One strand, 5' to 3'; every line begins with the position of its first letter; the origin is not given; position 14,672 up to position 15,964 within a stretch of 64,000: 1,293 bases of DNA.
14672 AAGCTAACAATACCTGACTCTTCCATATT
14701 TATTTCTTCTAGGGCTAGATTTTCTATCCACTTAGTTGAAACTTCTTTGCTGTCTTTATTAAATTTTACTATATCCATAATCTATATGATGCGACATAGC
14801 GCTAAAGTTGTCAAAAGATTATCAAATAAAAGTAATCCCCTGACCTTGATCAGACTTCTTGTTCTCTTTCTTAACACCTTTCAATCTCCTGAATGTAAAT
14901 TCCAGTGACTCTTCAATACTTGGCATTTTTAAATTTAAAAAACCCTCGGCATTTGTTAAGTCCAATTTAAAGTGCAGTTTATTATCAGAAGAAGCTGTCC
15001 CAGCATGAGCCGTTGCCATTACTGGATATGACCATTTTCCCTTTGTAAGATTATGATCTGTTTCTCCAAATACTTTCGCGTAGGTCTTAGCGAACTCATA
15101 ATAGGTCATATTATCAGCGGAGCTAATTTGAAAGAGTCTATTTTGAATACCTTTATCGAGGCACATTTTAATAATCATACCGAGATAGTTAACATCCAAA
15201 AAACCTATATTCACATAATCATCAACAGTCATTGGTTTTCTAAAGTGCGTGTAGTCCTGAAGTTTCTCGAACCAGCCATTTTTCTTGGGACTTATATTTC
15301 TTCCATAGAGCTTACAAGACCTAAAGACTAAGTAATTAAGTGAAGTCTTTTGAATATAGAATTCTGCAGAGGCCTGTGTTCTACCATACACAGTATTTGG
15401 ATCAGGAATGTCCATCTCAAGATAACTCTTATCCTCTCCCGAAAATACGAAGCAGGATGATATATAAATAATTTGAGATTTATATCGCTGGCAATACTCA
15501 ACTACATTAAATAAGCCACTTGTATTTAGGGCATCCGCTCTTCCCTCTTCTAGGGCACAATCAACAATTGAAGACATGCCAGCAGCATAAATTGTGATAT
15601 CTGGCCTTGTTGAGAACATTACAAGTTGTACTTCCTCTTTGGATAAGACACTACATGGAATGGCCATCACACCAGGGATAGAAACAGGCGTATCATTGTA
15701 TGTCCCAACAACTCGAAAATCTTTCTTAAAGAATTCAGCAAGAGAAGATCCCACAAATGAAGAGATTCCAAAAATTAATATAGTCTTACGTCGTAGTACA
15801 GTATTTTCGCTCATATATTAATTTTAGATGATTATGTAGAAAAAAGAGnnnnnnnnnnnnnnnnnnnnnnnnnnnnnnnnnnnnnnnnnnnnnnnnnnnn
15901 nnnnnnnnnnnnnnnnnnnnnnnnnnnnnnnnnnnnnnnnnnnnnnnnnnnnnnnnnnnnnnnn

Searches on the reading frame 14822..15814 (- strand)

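Call 5: search_protein_families(library=pfam, proteins=[window:14822-15814:-])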
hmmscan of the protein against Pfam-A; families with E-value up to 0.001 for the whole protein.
window:14822-15814:- (330 aa): 2 families
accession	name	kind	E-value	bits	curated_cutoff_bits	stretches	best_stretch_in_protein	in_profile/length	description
PF04321.23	RmlD_sub_bind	-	3e-26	92.6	27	1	11-260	2-236/287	RmlD substrate binding domain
PF01370.27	Epimerase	-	7.3e-14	52.2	20.9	1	12-173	1-176/240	NAD dependent epimerase/dehydratase family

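Call 6: search_protein_families(library=ncbifam, proteins=[window:14822-15814:-])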
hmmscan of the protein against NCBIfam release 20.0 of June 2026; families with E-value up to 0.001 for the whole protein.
window:14822-15814:- (330 aa): 4 families
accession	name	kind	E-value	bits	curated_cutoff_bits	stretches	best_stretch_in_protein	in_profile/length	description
TIGR01214.1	rmlD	equivalog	1.1e-24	87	224.05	1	11-304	1-278/285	dTDP-4-dehydrorhamnose reductase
NF007440.0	PRK09987.1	equivalog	2.5e-10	40.2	308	1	62-171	46-156/299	dTDP-4-dehydrorhamnose reductase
TIGR01179.1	galE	equivalog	7.1e-06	25.1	262.3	1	12-158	2-160/332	UDP-glucose 4-epimerase GalE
NF004520.0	PRK05865.1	equivalog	0.00092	17.2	1509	0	79-246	61-199/854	sugar epimerase family protein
